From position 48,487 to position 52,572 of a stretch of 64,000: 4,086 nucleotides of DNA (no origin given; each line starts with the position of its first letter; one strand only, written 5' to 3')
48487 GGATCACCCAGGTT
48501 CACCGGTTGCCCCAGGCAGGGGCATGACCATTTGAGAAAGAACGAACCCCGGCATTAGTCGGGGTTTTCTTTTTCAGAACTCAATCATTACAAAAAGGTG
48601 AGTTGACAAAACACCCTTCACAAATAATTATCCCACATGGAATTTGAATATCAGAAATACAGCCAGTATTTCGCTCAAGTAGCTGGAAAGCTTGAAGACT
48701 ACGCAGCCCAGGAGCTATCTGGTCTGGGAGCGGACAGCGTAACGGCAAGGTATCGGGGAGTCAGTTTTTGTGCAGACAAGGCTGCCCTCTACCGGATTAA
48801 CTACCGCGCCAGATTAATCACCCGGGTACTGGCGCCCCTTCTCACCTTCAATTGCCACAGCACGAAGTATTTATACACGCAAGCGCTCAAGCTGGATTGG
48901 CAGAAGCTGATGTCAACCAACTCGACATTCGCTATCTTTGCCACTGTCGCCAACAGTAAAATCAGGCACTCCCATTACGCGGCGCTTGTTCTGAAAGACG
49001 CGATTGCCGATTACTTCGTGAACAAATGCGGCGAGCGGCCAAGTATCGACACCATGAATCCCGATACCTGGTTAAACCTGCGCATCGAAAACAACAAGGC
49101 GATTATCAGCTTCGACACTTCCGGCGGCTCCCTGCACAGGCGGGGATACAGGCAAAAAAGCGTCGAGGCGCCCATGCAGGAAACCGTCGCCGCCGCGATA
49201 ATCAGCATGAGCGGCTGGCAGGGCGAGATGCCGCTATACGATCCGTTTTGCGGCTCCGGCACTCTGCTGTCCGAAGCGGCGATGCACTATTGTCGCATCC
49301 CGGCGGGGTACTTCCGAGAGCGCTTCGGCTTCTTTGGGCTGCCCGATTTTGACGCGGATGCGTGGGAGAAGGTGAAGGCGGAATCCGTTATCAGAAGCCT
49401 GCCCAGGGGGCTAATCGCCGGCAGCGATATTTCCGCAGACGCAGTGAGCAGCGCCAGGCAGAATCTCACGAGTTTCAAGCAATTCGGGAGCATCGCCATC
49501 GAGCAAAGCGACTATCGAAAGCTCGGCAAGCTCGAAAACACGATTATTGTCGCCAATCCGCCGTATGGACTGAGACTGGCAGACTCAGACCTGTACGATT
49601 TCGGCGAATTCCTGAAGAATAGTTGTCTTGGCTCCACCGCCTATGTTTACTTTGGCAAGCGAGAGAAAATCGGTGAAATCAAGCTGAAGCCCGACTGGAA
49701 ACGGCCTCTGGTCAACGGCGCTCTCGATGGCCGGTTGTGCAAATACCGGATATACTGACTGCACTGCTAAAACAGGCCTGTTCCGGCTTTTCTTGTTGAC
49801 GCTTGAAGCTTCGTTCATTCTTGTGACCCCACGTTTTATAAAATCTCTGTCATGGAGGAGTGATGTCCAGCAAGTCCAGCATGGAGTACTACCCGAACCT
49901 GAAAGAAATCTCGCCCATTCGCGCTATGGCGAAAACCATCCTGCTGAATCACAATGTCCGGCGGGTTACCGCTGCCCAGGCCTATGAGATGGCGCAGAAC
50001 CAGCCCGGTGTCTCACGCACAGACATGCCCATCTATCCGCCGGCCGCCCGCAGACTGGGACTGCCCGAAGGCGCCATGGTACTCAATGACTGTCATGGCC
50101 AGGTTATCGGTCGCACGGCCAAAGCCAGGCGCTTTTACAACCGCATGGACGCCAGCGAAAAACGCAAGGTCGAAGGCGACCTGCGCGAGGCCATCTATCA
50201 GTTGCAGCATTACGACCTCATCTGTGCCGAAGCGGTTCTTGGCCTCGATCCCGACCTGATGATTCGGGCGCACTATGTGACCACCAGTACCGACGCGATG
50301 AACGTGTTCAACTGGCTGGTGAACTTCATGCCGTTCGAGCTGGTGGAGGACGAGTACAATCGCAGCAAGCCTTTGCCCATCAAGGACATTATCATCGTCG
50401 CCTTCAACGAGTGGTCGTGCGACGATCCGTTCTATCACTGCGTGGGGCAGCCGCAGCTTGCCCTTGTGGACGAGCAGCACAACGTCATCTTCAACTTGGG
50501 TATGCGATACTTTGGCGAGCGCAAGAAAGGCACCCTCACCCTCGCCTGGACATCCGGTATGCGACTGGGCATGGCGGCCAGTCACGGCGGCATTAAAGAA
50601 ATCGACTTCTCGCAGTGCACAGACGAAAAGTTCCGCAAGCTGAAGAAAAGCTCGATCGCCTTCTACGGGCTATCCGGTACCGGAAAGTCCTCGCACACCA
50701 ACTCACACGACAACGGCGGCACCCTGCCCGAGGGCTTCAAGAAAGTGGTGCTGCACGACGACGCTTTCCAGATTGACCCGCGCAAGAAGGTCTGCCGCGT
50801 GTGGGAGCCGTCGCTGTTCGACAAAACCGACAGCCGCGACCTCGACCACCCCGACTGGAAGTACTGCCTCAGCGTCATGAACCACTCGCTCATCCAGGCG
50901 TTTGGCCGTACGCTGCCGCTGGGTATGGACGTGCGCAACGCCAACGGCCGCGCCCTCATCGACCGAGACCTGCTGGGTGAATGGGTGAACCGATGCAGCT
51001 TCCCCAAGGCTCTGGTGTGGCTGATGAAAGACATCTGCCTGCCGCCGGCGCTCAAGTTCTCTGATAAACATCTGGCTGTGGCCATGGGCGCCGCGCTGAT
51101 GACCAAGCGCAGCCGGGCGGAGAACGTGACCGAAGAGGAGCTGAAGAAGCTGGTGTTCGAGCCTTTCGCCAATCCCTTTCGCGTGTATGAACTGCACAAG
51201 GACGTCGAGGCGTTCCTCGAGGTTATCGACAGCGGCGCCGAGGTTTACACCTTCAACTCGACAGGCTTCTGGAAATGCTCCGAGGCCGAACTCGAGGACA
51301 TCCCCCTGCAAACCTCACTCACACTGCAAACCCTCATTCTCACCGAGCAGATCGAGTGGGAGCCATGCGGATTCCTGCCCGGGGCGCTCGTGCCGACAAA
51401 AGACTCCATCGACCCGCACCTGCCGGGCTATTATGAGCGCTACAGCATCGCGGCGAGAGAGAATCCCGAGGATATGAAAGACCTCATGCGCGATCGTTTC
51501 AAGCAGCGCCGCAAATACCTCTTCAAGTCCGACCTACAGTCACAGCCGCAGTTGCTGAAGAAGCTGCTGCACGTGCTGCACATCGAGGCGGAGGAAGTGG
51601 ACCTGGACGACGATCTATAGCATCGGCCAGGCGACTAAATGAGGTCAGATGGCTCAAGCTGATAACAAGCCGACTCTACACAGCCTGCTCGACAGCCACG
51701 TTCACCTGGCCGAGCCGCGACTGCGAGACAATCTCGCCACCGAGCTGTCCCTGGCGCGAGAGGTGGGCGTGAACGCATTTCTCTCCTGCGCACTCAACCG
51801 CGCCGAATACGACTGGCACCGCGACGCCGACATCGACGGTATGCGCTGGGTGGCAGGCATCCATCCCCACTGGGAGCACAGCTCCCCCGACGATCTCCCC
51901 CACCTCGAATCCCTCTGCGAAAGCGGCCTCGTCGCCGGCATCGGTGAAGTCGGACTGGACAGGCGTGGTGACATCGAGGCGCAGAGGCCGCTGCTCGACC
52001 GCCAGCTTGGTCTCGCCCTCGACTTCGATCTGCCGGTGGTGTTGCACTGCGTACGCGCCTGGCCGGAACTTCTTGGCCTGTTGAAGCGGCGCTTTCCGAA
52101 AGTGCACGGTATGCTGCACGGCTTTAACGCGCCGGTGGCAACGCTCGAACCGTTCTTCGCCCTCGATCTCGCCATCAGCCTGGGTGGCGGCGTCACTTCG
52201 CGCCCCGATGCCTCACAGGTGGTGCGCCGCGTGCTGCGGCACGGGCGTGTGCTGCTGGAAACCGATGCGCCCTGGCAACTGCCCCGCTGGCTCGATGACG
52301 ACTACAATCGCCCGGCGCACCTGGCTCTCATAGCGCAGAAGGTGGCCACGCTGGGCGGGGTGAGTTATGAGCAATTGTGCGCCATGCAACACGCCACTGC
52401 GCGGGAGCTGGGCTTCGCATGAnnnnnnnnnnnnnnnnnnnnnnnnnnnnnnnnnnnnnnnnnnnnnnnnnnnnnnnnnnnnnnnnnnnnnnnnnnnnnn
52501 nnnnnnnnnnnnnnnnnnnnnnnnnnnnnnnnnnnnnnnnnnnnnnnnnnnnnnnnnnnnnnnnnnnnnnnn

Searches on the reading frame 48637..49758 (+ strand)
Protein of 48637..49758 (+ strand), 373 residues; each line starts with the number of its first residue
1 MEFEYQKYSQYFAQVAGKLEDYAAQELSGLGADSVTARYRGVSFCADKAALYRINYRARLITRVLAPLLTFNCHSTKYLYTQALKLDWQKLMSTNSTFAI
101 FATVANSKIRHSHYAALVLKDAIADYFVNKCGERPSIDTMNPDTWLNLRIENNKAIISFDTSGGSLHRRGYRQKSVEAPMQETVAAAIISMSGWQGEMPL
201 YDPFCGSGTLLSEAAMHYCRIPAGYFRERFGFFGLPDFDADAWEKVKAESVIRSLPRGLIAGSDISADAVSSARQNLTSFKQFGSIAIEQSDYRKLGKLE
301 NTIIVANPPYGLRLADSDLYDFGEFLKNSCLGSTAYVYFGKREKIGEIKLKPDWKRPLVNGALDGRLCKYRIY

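Call 21: search_protein_families(library=pfam, proteins=[window:48637-49758:+])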
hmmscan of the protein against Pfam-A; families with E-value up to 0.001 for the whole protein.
window:48637-49758:+ (373 aa): 3 families
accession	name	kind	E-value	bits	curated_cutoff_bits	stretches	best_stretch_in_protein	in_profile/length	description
PF01170.24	UPF0020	-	1.6e-33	116.5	22.3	1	169-332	1-158/197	RMKL-like, methyltransferase domain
PF02926.22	THUMP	-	7.7e-16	58.7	20.6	1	78-160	6-84/84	THUMP domain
PF22020.1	RlmL_1st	-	2.6e-09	37.3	27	1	11-65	2-55/55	RlmL ferredoxin-like domain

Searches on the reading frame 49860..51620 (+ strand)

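Call 21: search_protein_families(library=pfam, proteins=[window:49860-51620:+])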
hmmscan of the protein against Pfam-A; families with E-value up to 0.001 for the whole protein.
window:49860-51620:+ (586 aa): 1 family
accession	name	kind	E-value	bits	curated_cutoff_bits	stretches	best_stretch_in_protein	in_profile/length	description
PF01293.25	PEPCK_ATP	-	3.4e-08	33.1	26.5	1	103-279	70-226/465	Phosphoenolpyruvate carboxykinase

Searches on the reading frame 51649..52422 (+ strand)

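Call 21: search_protein_families(library=pfam, proteins=[window:51649-52422:+])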
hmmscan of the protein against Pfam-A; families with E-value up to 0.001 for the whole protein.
window:51649-52422:+ (257 aa): 1 family
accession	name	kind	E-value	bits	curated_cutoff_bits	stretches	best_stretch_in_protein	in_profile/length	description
PF01026.27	TatD_DNase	-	1.5e-40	139.6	27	1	15-251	2-248/253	TatD related DNase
